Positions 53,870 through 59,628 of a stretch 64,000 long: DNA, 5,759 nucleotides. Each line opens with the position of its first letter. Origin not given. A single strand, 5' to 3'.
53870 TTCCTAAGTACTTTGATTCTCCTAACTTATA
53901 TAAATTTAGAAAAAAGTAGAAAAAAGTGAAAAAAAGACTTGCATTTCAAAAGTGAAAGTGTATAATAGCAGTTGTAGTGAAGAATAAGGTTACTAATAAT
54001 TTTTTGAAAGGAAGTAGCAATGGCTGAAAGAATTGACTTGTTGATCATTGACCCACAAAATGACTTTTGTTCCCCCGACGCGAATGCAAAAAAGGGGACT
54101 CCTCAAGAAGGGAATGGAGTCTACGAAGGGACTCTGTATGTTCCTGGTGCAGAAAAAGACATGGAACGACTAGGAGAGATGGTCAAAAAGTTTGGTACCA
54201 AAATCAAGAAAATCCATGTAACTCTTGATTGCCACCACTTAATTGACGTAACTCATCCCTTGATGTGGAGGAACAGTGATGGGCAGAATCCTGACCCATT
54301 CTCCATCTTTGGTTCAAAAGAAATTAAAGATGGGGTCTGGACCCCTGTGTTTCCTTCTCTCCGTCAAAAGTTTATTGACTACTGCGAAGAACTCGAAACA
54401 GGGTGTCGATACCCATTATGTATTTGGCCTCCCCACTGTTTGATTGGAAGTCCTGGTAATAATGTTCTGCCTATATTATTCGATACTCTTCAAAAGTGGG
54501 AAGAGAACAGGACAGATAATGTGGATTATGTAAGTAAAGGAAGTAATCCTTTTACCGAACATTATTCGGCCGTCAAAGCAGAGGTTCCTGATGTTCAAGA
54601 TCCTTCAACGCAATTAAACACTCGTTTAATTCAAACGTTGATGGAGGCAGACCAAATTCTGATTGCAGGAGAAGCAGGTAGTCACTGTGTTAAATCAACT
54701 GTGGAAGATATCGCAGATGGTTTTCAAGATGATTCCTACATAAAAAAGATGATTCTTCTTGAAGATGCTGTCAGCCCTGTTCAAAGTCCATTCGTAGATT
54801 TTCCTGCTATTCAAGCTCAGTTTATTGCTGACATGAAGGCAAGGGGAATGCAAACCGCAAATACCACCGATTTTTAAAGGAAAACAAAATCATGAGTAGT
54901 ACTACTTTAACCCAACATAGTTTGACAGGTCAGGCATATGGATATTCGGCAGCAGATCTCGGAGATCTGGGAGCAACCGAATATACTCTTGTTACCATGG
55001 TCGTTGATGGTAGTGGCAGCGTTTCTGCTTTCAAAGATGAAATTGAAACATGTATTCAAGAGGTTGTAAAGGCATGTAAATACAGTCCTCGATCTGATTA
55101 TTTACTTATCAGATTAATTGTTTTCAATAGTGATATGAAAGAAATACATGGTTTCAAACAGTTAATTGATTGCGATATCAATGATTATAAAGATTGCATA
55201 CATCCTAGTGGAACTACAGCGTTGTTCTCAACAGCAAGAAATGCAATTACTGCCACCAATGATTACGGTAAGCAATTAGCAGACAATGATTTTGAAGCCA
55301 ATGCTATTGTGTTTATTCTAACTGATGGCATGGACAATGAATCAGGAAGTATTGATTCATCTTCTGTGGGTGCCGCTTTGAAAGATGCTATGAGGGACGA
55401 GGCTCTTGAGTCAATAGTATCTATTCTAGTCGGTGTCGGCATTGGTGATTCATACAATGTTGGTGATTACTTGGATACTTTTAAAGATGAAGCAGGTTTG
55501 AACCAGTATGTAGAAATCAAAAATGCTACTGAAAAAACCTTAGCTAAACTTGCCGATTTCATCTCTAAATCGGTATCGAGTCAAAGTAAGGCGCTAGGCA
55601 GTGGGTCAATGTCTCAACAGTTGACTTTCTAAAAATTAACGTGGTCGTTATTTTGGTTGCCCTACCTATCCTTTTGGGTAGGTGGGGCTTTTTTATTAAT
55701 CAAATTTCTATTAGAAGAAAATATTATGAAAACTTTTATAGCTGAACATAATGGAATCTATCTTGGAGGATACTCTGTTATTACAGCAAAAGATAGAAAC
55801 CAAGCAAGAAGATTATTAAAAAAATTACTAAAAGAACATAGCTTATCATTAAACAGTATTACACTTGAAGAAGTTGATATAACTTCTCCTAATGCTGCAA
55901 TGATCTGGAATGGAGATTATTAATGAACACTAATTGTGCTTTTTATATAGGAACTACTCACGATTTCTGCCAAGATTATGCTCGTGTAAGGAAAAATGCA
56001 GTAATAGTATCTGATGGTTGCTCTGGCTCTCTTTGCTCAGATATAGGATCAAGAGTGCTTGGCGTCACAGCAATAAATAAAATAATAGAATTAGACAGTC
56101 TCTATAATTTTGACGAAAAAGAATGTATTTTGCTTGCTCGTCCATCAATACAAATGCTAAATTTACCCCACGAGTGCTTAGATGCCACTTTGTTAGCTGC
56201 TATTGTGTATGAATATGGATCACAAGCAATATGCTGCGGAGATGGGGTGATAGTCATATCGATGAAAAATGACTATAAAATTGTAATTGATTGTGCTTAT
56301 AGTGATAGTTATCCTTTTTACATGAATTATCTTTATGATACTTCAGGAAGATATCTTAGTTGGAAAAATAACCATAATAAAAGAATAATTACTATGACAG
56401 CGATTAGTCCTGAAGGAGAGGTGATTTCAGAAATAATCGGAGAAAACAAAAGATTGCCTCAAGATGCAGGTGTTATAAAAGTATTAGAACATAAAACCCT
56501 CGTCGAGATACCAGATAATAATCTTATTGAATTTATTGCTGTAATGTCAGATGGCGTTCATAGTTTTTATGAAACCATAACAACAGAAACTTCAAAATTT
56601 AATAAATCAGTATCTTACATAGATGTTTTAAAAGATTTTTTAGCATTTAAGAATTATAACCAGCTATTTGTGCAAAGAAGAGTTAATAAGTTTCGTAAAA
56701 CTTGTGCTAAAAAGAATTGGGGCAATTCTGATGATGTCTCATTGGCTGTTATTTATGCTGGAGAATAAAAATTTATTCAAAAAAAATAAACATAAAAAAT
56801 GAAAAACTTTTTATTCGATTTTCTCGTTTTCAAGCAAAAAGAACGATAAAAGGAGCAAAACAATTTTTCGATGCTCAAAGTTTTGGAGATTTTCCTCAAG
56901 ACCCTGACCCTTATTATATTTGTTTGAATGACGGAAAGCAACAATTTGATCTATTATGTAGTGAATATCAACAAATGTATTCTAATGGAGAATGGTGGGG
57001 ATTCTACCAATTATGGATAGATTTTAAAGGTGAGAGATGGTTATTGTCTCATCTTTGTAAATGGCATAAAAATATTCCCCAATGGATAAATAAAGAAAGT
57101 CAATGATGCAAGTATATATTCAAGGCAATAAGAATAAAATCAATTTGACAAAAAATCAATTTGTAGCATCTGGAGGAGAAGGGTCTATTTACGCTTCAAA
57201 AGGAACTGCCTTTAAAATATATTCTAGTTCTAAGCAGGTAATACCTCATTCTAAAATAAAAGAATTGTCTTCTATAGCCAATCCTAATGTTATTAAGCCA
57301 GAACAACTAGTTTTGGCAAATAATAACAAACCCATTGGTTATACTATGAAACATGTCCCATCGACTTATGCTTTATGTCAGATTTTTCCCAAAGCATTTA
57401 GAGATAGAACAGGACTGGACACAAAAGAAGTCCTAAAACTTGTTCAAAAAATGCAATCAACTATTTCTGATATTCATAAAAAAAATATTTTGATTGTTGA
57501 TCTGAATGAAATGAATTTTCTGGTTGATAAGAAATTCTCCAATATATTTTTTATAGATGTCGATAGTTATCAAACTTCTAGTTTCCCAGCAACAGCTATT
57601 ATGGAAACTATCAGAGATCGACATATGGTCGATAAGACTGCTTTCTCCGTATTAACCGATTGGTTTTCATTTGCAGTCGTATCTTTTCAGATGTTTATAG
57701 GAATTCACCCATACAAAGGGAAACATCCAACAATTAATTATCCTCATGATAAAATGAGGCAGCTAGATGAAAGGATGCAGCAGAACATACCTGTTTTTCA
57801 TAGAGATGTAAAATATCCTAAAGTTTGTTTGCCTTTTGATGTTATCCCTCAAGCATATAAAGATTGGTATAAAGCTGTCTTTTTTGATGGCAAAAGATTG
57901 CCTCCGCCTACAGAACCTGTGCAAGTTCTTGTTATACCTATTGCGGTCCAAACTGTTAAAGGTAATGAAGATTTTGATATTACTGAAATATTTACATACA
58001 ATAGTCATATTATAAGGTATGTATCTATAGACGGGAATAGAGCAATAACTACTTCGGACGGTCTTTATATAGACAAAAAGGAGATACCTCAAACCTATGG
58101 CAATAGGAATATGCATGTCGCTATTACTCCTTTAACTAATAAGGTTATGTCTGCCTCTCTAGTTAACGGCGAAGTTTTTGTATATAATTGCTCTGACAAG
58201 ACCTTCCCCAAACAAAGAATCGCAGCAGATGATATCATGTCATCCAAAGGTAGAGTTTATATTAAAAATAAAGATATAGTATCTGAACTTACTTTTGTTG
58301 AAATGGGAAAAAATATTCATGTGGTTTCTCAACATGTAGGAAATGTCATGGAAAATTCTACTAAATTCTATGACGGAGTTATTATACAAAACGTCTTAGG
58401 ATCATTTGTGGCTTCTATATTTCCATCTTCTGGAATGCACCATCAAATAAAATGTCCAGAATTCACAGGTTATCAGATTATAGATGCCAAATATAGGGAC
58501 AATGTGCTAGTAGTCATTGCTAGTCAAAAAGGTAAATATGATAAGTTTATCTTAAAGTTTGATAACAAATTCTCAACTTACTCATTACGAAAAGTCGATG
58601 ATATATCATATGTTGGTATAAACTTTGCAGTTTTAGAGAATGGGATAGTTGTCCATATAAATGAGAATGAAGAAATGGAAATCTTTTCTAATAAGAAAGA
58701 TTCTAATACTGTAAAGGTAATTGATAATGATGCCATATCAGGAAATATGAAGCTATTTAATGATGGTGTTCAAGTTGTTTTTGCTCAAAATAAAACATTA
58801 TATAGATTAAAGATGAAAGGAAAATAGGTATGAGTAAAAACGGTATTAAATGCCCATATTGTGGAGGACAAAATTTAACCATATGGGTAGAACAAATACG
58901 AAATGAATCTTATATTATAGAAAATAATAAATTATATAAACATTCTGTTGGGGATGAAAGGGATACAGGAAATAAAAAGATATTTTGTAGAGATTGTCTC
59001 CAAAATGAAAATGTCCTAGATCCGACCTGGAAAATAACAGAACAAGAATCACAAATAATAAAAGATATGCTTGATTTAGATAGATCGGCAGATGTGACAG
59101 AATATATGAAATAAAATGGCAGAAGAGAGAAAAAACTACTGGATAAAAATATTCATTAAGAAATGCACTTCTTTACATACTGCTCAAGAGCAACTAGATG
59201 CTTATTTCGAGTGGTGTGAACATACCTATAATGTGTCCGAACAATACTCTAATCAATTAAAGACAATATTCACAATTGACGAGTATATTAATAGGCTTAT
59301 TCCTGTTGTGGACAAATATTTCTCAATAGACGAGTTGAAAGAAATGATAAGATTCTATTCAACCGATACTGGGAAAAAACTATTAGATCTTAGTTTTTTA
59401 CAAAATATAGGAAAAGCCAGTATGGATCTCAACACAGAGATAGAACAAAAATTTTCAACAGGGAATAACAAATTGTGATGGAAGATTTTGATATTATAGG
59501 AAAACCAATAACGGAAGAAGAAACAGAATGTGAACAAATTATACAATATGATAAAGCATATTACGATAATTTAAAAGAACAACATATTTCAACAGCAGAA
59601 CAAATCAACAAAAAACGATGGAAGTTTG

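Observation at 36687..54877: Phage-encoded deamidated (Preiss-Handler) NAD+ rebuilding route: PncA + PncB + NadE, a candidate third NAD-reconstitution pathway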

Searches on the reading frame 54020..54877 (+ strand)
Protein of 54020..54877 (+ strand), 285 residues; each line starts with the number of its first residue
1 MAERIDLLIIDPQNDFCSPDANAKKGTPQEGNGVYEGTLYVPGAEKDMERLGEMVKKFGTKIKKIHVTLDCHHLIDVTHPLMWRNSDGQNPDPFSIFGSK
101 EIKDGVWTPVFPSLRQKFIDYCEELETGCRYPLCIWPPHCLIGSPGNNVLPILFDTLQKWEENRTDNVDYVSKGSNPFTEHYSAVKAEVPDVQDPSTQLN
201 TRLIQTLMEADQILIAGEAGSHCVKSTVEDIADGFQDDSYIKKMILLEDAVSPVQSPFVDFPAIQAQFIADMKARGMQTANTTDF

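Call 3: search_protein_families(library=pfam, proteins=[window:54020-54877:+], max_evalue=0.01)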
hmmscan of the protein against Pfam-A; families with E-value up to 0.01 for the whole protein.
window:54020-54877:+ (285 aa): 1 family
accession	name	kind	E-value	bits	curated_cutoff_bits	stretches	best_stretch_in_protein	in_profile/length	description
PF00857.26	Isochorismatase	-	0.0001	22.9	27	0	198-255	99-152/175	Isochorismatase domain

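Call 5: search_dna_similar(query=window:54020-54877:+, collection=phages, mode=protein, max_rows=30)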
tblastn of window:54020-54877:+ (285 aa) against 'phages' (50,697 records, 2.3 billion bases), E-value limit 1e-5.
Records with a match: 4; places in all: 4; records where one place covers at least 80% of the query: 4.
Best place of each record, by identity: <60% 4.
By first word of the organism name: uncultured 3; Bacteriophage 1.
By host as written in the record: - 4.
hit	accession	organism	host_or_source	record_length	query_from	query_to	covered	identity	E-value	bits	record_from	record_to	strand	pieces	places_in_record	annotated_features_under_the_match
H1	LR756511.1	uncultured phage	metagenomic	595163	1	285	100%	49.1%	2e-87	290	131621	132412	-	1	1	record has no annotation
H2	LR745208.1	uncultured phage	metagenomic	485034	4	278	96%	46.9%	2e-80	269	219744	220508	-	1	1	record has no annotation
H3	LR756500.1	uncultured phage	metagenomic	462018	7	284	98%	37.1%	2e-52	189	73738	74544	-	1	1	record has no annotation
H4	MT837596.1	Bacteriophage sp.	human fecal samples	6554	3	254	88%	29.6%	3e-27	116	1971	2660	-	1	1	record has no annotation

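Call 25: get_annotated_region(hit=H1, flank=3000)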
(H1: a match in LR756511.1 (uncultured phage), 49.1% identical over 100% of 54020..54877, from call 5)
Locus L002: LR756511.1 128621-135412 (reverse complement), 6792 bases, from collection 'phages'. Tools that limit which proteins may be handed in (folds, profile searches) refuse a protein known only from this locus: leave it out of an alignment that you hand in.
description: uncultured phage genome assembly, chromosome: 1.
organism: uncultured phage (NCBI taxid 278008)
taxonomy: Viruses; environmental samples
host: -; source: metagenomic; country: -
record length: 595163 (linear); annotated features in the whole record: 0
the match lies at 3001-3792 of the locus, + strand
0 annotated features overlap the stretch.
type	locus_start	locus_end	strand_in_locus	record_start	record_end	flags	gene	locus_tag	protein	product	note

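Call 26: get_annotated_region(hit=H2, flank=3000)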
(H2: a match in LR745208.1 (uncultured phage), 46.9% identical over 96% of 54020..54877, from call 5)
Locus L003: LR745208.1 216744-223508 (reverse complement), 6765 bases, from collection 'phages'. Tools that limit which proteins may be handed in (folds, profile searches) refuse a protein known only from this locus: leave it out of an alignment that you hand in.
description: uncultured phage genome assembly, chromosome: 1.
organism: uncultured phage (NCBI taxid 278008)
taxonomy: Viruses; environmental samples
host: -; source: metagenomic; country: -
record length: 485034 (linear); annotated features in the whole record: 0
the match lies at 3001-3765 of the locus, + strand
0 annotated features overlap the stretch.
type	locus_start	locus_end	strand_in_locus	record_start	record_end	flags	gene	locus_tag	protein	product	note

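Call 27: get_annotated_region(hit=H3, flank=3000)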
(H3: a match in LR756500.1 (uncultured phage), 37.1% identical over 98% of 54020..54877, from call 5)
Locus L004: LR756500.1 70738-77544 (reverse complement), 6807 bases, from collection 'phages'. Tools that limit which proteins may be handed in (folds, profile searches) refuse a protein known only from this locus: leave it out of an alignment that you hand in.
description: uncultured phage genome assembly, chromosome: 1.
organism: uncultured phage (NCBI taxid 278008)
taxonomy: Viruses; environmental samples
host: -; source: metagenomic; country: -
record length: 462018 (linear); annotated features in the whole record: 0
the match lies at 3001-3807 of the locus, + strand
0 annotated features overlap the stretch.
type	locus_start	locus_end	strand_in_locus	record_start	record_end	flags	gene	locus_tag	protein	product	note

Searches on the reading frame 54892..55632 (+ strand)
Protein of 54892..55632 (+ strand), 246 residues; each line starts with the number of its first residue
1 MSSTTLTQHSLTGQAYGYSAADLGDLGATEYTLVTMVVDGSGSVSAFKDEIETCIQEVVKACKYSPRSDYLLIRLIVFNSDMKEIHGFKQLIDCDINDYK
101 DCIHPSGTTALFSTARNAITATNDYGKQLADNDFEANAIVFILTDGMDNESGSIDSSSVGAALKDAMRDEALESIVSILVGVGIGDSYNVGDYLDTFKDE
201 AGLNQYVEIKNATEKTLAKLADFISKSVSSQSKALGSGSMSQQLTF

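Call 3: search_protein_families(library=pfam, proteins=[window:54892-55632:+], max_evalue=0.01)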
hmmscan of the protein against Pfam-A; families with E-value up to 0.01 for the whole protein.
window:54892-55632:+ (246 aa): 2 families
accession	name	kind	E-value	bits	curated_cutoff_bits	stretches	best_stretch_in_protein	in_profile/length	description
PF00092.34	VWA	-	3.8e-06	27.7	23.8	1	34-185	2-140/174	von Willebrand factor type A domain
PF13519.12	VWA_2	-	0.0019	19.3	27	0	35-146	2-106/107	von Willebrand factor type A domain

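Call 97: search_protein_families(library=padloc, proteins=[window:54892-55632:+], max_evalue=0.001)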
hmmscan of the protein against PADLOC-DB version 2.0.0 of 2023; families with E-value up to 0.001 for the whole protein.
window:54892-55632:+ (246 aa): 0 families

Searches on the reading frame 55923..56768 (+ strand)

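Call 3: search_protein_families(library=pfam, proteins=[window:55923-56768:+], max_evalue=0.01)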
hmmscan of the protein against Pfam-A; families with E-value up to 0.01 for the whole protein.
window:55923-56768:+ (281 aa): 1 family
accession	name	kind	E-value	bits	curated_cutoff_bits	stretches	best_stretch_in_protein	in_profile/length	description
PF13672.11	PP2C_2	-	2.7e-05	24.3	24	1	14-224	10-176/209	Protein phosphatase 2C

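Call 97: search_protein_families(library=padloc, proteins=[window:55923-56768:+], max_evalue=0.001)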
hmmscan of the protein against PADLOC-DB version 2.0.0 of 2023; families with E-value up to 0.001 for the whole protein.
window:55923-56768:+ (281 aa): 0 families

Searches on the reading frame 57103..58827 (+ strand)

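Call 15: search_protein_families(library=pfam, proteins=[window:57103-58827:+], max_evalue=0.01)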
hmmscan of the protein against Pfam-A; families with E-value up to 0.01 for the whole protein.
window:57103-58827:+ (574 aa): 1 family
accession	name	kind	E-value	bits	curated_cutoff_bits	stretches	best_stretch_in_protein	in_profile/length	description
PF00069.31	Pkinase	-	1.4e-05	25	31.7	1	51-219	48-212/263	Protein kinase domain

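Call 97: search_protein_families(library=padloc, proteins=[window:57103-58827:+], max_evalue=0.001)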
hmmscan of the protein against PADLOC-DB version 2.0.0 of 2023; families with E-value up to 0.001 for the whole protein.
window:57103-58827:+ (574 aa): 2 families
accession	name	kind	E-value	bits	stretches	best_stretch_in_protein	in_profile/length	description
PDLC04047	PD-T4-6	-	8.8e-06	23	1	98-210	101-218/327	-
PDLC03921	MkoA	-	0.0007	15.3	1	104-160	583-639/1607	-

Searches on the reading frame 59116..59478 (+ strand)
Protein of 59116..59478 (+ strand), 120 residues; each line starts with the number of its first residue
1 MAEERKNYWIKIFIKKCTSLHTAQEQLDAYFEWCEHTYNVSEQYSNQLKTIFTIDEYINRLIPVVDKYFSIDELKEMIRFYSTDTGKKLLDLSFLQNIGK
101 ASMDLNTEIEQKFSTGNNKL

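Call 15: search_protein_families(library=pfam, proteins=[window:59116-59478:+], max_evalue=0.01)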
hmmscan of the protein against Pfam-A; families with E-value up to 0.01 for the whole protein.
window:59116-59478:+ (120 aa): 1 family
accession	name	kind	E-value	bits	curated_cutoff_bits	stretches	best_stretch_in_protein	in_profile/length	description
PF09832.14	DUF2059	-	3.7e-08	33.7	23.6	1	60-92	6-38/60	Uncharacterized protein conserved in bacteria (DUF2059)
